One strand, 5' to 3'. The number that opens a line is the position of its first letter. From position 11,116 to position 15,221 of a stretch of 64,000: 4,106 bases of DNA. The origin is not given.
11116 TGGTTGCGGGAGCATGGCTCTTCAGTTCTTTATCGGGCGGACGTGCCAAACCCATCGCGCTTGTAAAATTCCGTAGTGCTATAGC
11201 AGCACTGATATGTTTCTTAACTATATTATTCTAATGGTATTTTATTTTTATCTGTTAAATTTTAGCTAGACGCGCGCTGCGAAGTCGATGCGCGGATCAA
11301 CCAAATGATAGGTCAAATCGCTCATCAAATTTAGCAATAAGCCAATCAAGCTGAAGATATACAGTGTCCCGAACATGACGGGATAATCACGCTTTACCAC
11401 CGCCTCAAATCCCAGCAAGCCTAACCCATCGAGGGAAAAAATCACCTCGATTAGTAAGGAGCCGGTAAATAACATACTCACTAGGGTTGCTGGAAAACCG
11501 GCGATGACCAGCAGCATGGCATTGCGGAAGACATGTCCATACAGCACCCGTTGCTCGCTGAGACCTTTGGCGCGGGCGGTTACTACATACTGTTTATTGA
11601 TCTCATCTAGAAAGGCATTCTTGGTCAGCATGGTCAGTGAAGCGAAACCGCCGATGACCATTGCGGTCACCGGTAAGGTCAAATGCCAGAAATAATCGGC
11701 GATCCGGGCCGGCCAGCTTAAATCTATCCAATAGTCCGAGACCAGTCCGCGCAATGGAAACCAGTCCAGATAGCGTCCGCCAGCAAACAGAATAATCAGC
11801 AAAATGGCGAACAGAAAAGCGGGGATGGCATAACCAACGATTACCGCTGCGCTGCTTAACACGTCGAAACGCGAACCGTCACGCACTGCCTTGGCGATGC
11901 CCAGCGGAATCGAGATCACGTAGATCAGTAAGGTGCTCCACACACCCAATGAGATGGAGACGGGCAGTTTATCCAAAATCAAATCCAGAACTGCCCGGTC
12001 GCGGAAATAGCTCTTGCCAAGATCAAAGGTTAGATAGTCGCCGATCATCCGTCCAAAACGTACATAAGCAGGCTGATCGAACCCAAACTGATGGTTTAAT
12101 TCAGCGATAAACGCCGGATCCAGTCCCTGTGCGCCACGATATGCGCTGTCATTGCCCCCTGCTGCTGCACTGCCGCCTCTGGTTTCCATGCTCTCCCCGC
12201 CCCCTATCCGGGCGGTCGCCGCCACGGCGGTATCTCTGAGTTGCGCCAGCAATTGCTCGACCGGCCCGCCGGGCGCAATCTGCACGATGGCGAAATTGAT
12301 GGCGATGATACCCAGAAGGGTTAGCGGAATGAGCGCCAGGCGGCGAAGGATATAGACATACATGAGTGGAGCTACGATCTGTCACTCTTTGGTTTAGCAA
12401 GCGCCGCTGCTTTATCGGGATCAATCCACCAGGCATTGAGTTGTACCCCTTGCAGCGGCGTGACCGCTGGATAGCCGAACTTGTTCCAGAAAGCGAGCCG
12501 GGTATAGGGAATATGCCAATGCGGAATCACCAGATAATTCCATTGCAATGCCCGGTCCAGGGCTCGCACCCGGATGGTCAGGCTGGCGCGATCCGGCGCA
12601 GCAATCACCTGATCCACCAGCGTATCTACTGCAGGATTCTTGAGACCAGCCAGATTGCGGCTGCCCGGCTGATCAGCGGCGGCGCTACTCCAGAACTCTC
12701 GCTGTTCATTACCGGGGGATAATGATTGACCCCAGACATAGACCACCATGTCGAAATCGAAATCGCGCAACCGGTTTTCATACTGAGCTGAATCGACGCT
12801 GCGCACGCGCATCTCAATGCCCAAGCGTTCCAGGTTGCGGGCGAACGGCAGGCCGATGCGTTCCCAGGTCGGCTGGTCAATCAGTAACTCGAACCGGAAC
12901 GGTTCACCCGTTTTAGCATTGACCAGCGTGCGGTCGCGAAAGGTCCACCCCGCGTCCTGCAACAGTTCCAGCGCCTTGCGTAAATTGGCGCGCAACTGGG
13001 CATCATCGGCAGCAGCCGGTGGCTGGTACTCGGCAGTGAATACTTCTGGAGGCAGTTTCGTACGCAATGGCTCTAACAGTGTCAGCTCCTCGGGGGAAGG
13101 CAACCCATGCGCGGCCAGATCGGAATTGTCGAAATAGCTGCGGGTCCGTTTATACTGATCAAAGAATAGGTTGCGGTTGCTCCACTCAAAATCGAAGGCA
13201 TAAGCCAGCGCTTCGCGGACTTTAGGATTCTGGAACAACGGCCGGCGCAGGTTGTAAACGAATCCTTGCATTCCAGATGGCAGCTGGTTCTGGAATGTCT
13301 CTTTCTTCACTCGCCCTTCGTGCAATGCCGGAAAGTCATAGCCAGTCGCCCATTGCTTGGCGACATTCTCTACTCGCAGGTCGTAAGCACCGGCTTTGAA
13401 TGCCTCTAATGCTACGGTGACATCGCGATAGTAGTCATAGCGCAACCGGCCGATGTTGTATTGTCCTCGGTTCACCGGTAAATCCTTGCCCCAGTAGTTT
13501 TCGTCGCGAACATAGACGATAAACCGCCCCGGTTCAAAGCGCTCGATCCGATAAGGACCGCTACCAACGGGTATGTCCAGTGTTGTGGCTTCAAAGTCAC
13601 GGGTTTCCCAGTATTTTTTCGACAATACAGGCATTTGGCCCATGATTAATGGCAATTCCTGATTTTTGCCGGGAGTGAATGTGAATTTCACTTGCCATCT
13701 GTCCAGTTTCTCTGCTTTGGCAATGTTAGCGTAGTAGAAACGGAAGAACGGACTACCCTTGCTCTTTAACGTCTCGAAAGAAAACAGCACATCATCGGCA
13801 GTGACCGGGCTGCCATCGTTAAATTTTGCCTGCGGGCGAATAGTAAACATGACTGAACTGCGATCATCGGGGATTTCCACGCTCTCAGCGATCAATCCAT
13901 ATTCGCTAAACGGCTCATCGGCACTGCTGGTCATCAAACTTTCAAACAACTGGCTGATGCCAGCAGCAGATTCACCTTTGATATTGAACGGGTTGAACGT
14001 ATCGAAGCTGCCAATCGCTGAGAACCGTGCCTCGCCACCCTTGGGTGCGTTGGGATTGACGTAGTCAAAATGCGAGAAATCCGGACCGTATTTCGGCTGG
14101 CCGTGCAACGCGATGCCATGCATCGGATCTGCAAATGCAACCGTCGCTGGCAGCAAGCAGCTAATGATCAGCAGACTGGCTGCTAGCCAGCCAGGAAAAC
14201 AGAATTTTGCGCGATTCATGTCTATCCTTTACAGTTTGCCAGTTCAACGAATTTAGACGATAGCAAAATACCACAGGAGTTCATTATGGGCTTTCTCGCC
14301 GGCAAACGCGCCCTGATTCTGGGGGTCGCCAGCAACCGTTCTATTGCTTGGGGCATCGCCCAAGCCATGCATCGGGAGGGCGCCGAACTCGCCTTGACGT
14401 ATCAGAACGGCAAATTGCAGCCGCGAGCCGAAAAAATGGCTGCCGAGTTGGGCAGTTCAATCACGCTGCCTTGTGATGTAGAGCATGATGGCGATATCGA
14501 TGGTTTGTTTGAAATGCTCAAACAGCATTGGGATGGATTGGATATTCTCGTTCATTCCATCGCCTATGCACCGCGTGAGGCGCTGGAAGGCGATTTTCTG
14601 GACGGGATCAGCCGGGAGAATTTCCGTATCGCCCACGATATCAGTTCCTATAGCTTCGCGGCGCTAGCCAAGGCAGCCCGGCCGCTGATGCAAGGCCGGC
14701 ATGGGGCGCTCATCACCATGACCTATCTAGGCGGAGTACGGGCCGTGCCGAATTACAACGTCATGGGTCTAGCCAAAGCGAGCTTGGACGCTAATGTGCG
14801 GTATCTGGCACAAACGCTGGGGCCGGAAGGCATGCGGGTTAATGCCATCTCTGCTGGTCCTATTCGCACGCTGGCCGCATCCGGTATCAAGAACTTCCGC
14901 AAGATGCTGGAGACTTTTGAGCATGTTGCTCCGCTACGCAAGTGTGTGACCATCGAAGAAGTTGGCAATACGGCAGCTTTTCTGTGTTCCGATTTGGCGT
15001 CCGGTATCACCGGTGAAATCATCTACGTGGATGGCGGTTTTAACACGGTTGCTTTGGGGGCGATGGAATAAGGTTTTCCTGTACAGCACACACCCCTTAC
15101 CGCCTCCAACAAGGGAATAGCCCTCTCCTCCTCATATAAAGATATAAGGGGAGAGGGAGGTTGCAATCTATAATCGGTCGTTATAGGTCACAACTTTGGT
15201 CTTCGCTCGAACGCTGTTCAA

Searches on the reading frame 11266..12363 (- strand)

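Call 45: search_protein_families(library=pfam, proteins=[window:11266-12363:-], max_evalue=0.00001)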
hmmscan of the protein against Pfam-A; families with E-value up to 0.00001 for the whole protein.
window:11266-12363:- (365 aa): 1 family
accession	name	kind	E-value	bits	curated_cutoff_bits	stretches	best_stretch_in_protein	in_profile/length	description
PF00528.27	BPD_transp_1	-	1.2e-33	116.8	26.4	1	152-359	2-182/184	Binding-protein-dependent transport system inner membrane component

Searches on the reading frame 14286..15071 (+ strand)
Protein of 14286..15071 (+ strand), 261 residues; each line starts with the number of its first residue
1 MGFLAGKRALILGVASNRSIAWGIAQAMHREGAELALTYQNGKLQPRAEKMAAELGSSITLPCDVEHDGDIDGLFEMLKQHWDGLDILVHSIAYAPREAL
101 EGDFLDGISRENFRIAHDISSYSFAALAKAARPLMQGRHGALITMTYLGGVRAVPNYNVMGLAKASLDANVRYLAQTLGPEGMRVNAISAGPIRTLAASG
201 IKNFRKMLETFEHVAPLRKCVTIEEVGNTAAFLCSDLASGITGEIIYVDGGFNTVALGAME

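Call 45: search_protein_families(library=pfam, proteins=[window:14286-15071:+], max_evalue=0.00001)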
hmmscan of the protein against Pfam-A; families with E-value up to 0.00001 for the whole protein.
window:14286-15071:+ (261 aa): 2 families
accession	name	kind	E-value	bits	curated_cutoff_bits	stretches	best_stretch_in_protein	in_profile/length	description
PF13561.12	adh_short_C2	-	4.7e-91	305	27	1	13-253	1-236/236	Enoyl-(Acyl carrier protein) reductase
PF00106.31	adh_short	-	6e-17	62.2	26.6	1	9-199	3-188/195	short chain dehydrogenase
